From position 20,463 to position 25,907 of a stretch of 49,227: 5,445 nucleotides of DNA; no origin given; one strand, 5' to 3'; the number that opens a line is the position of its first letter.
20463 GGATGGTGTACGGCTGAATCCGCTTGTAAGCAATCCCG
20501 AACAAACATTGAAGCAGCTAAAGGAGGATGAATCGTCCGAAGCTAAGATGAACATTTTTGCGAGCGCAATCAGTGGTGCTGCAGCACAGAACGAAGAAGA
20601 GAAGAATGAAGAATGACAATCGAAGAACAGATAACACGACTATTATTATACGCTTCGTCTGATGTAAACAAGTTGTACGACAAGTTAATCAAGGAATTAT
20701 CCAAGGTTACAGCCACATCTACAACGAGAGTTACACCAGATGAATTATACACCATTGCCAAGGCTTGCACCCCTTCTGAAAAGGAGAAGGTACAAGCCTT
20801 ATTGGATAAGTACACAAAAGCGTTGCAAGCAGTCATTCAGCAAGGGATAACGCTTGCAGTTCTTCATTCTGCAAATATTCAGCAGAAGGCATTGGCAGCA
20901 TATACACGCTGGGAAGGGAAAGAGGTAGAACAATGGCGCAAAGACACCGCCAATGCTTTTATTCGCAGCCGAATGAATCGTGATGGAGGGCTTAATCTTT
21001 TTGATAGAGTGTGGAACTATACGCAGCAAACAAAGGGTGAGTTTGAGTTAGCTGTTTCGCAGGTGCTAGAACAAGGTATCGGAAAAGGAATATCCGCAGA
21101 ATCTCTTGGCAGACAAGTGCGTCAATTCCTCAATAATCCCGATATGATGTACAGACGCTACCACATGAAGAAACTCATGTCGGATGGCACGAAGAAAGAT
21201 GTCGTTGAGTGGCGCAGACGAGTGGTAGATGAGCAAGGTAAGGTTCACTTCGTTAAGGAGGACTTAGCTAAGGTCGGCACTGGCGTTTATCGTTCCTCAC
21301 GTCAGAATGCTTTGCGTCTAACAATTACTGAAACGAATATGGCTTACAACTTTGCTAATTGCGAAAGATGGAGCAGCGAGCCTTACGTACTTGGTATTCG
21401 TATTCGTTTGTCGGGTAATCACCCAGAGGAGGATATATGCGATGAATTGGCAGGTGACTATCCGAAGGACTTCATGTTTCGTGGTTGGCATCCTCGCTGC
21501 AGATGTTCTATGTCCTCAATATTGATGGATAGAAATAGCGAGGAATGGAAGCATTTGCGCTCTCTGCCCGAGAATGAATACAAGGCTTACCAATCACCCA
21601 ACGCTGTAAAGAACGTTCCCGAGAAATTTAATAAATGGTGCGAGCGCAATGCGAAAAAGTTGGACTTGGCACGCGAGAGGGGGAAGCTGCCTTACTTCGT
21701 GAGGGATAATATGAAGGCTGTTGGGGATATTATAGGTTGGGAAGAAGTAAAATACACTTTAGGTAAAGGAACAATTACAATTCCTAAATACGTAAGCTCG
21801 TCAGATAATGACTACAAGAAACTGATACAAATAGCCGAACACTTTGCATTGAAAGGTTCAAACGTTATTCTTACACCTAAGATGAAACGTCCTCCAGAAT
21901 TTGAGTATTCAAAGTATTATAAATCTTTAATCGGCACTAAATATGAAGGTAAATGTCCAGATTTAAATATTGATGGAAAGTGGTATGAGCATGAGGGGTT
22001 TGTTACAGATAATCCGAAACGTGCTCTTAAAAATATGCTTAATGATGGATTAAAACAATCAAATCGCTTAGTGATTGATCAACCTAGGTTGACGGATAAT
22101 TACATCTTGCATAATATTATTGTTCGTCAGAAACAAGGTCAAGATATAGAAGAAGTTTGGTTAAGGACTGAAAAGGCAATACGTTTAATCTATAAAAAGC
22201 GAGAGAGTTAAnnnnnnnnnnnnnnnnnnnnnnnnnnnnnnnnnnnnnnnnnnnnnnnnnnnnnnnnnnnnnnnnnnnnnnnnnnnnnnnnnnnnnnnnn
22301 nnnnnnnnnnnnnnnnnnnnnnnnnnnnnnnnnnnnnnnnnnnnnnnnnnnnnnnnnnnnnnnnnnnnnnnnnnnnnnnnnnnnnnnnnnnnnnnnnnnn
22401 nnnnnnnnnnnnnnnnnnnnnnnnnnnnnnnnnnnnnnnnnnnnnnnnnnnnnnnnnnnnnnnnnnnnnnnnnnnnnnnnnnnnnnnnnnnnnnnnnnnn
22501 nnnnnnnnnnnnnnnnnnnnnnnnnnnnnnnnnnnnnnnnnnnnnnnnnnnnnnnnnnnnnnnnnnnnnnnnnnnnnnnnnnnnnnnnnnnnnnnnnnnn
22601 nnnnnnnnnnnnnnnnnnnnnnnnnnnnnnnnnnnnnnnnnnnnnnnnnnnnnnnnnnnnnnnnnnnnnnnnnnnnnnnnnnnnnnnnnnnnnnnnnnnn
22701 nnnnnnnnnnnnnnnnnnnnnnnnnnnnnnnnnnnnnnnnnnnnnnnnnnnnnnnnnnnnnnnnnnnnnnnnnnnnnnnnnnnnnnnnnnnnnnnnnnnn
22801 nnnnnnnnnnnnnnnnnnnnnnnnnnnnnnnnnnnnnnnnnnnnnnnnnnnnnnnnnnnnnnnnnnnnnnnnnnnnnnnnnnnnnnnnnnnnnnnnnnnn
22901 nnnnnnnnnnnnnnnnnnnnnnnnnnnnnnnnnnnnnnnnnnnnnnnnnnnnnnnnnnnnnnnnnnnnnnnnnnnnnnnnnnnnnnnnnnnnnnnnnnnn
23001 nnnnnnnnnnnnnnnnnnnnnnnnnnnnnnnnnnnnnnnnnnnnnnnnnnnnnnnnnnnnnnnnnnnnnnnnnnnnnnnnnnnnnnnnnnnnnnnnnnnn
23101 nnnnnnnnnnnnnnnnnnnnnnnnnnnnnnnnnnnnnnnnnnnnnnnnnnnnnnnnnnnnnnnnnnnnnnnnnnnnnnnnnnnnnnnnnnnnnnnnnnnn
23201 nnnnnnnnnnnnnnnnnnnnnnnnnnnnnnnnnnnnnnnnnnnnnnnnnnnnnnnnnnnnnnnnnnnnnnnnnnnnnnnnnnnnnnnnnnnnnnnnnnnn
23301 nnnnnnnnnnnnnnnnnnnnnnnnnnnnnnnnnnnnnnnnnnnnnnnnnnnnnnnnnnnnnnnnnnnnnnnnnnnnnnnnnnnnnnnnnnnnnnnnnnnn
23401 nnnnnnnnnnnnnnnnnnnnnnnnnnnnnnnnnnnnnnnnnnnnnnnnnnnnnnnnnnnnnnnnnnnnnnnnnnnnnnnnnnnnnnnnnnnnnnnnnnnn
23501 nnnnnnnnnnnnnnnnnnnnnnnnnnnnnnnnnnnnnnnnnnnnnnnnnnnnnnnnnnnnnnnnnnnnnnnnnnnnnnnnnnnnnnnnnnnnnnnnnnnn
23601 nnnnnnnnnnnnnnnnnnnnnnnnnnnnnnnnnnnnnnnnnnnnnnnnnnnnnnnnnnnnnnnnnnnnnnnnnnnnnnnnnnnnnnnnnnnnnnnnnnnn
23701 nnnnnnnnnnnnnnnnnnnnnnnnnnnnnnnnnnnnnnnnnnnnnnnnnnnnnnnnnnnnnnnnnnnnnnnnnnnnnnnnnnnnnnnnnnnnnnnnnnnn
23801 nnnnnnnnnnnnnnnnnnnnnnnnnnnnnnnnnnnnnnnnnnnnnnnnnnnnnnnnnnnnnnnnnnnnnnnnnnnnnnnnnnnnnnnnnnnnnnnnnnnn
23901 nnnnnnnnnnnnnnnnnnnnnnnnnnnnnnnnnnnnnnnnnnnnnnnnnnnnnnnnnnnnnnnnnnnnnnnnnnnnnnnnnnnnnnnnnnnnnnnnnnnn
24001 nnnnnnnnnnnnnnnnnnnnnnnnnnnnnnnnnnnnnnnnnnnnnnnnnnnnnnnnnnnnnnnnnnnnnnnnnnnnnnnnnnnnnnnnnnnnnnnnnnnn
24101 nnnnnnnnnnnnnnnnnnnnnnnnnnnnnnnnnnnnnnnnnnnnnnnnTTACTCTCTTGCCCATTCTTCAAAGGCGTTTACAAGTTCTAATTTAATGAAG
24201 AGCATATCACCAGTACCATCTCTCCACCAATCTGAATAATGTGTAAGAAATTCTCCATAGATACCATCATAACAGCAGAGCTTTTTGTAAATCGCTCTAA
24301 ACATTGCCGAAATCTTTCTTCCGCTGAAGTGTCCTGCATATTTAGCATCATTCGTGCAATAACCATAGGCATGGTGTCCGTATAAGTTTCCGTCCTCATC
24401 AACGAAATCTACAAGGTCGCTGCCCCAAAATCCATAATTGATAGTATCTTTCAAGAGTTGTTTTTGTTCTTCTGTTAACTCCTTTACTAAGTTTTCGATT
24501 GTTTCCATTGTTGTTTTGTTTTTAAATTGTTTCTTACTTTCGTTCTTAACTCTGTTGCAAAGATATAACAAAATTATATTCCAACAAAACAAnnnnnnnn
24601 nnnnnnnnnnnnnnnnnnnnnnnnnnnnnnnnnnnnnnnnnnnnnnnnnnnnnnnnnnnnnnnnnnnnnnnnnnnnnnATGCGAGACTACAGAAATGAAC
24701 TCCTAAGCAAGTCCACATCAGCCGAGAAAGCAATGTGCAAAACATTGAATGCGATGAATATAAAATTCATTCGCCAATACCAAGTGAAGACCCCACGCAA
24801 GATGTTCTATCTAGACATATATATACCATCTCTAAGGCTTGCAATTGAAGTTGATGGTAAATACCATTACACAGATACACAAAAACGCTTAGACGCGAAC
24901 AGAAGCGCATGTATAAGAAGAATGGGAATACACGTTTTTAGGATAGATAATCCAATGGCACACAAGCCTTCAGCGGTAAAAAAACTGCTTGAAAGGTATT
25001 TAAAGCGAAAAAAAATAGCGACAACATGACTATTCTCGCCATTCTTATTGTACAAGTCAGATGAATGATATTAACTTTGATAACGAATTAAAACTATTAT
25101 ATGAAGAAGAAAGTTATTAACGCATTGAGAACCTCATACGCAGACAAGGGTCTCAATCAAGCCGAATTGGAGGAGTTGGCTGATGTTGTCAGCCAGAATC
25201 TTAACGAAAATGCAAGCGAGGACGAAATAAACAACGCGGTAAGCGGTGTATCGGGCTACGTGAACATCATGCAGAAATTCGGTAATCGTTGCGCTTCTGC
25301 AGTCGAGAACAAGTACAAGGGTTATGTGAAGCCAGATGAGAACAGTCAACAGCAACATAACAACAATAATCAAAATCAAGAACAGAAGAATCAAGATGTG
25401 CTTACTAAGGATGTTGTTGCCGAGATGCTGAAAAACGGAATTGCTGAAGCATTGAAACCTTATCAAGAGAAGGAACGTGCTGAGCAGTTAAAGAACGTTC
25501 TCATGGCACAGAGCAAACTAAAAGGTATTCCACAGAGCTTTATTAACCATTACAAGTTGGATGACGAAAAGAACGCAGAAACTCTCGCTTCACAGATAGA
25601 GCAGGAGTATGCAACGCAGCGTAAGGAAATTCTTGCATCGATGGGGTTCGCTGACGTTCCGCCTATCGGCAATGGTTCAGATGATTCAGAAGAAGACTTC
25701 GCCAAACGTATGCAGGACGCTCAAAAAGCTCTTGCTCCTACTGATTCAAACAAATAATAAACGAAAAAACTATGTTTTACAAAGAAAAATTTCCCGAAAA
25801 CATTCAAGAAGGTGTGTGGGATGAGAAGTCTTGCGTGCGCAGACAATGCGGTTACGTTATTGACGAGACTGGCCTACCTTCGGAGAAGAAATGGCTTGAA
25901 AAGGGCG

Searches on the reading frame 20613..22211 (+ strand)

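Call 7: search_protein_families(library=pfam, proteins=[window:20613-22211:+], max_evalue=0.01)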
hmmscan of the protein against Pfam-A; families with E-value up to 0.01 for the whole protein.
window:20613-22211:+ (532 aa): 1 family
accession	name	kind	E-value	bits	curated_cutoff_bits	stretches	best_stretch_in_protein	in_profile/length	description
PF18451.7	CdiA_C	-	0.0048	17.5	26.6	0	448-490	2-44/81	Contact-dependent growth inhibition CdiA C-terminal domain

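Call 8: search_protein_families(library=phrogs, proteins=[window:20613-22211:+], max_evalue=0.01)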
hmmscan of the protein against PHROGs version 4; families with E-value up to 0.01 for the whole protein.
window:20613-22211:+ (532 aa): 9 families
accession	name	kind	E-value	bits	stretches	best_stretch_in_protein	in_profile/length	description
phrog_35295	-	unknown function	3.2e-64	218.9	2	202-372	191-373/794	-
phrog_16625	-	moron, auxiliary metabolic gene and host takeover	7.5e-64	217.5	1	111-377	121-386/869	Bxa ADP-ribosyl transferase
phrog_7625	-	head and packaging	3.6e-46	159.1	1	16-368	22-311/504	head morphogenesis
phrog_19194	-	unknown function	9.8e-27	94.7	1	400-529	302-431/438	-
phrog_1657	-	head and packaging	1.8e-22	81.1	1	7-316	26-310/337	head morphogenesis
phrog_115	-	head and packaging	1.5e-15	58.4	1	63-516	137-483/665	minor head protein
phrog_595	-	head and packaging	2.4e-08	34.8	1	18-359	71-373/513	head maturation protease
phrog_2468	-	head and packaging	1e-06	29.5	1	24-261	42-213/303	head morphogenesis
phrog_25879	-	head and packaging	0.00074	20.4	1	171-307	16-152/173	head morphogenesis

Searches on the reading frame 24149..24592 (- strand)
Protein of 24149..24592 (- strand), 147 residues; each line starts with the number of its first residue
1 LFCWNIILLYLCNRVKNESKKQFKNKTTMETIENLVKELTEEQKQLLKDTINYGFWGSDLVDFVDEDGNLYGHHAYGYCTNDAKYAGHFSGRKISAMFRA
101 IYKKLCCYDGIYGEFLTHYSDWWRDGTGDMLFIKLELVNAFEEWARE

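Call 7: search_protein_families(library=pfam, proteins=[window:24149-24592:-], max_evalue=0.01)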
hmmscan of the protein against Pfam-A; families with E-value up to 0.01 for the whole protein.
window:24149-24592:- (147 aa): 2 families
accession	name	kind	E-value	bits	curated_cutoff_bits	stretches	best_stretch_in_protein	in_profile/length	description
PF14163.11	SieB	-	0.00022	21.3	26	1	6-53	45-92/147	Super-infection exclusion protein B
PF19581.5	Glyoxalase_7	-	0.0027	18.1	23.6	0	28-69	81-122/133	Glyoxalase superfamily protein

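Call 8: search_protein_families(library=phrogs, proteins=[window:24149-24592:-], max_evalue=0.01)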
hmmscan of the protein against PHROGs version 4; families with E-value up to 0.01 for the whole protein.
window:24149-24592:- (147 aa): 1 family
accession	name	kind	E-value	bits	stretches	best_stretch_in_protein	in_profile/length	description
phrog_19788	-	unknown function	0.0068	17.2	1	19-107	102-189/240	-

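Call 9: search_protein_families(library=padloc, proteins=[window:24149-24592:-], max_evalue=0.1)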
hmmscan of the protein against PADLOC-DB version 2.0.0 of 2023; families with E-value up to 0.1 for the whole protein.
window:24149-24592:- (147 aa): 0 families

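Call 13: find_related_loci(query=window:24149-24592:-, collection=viral_contigs, flank=5000)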
Query window:24149-24592:- (147 aa) in viral_contigs; peptide patterns used: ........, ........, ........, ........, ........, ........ (x = any residue, [..] = any of these).
11 stretches matched a pattern, but none encodes a relative of the query by tblastn (E <= 1e-3).

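Call 35: search_protein_families(library=ncbifam, proteins=[window:24149-24592:-], max_evalue=0.1)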
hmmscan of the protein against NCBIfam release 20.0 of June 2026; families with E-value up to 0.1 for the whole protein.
window:24149-24592:- (147 aa): 1 family
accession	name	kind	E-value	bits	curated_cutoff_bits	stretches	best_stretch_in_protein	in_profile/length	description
NF006270.0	PRK08419.1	equivalog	0.061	12.6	248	1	12-57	82-126/298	lipid A biosynthesis lauroyl acyltransferase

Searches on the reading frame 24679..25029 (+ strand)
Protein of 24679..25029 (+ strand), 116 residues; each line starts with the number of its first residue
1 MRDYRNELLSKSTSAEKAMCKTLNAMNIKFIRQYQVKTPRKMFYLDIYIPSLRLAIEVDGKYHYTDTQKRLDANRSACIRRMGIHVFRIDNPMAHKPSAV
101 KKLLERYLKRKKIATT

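Call 7: search_protein_families(library=pfam, proteins=[window:24679-25029:+], max_evalue=0.01)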
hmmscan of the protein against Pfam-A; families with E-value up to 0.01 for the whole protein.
window:24679-25029:+ (116 aa): 4 families
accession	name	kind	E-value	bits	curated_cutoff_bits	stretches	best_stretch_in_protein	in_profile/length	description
PF04480.18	DUF559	-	1.5e-09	38.1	20.6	1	5-93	7-92/109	Protein of unknown function (DUF559)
PF21598.3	PvuRts1I-like_N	-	2.8e-08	34.4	27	1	19-75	24-83/131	Restriction endonuclease PvuRts1 I-like, N-terminal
PF18741.7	MTES_1575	-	1.8e-06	28.4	38.2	1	16-91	2-78/96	REase_MTES_1575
PF24308.1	DUF7487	-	0.00072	20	27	1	8-78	149-215/220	Family of unknown function (DUF7487)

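Call 8: search_protein_families(library=phrogs, proteins=[window:24679-25029:+], max_evalue=0.01)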
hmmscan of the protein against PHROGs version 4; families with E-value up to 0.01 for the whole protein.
window:24679-25029:+ (116 aa): 6 families
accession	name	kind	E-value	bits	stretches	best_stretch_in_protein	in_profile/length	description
phrog_559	-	DNA, RNA and nucleotide metabolism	6.6e-12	46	1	12-93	306-399/607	HNH endonuclease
phrog_4538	-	unknown function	1.7e-11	44.7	1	14-70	232-288/447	-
phrog_3339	-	DNA, RNA and nucleotide metabolism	1.9e-10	41.5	1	7-111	247-355/536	homing endonuclease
phrog_503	-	unknown function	2e-07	31.8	1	10-111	29-133/144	-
phrog_9084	-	DNA, RNA and nucleotide metabolism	2.5e-07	31.9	1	11-68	59-118/187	homing endonuclease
phrog_7140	-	DNA, RNA and nucleotide metabolism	0.0091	15.8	1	15-74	125-196/423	intron encoded nuclease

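Call 9: search_protein_families(library=padloc, proteins=[window:24679-25029:+], max_evalue=0.1)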
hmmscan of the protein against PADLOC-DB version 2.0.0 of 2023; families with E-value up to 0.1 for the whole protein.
window:24679-25029:+ (116 aa): 3 families
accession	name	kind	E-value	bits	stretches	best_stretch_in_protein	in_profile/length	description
PDLC03210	mREase_II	-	1.3e-11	42.3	1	21-91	30-102/294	Type II methyl-directed restriction enzyme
PDLC03211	mREase_II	-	0.00017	19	1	21-79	29-86/312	Type II methyl-directed restriction enzyme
PDLC02868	DpdF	-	0.0018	14.1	1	44-90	83-129/1078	DpdF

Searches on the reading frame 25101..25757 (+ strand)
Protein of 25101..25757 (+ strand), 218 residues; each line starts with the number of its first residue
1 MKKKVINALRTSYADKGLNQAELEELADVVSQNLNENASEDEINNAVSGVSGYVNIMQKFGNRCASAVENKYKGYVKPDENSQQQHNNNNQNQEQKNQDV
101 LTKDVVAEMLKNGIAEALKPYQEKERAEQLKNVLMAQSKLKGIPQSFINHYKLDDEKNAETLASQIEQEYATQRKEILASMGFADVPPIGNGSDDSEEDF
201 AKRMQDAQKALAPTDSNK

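Call 7: search_protein_families(library=pfam, proteins=[window:25101-25757:+], max_evalue=0.01)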
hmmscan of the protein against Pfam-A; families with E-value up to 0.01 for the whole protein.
window:25101-25757:+ (218 aa): 2 families
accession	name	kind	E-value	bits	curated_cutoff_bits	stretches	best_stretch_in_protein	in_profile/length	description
PF10459.15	Peptidase_S46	-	0.003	16.7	22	1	2-212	327-536/698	Peptidase S46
PF12220.14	U1snRNP70_N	-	0.0094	16.9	23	1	38-104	26-83/92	U1 small nuclear ribonucleoprotein of 70kDa MW N terminal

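Call 8: search_protein_families(library=phrogs, proteins=[window:25101-25757:+], max_evalue=0.01)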
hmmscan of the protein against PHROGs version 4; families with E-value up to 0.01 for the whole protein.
window:25101-25757:+ (218 aa): 2 families
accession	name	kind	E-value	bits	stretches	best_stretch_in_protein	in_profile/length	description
phrog_5824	-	unknown function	2e-14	54.9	1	1-207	1-219/228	-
phrog_35377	-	unknown function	0.00087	20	1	26-91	21-85/151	-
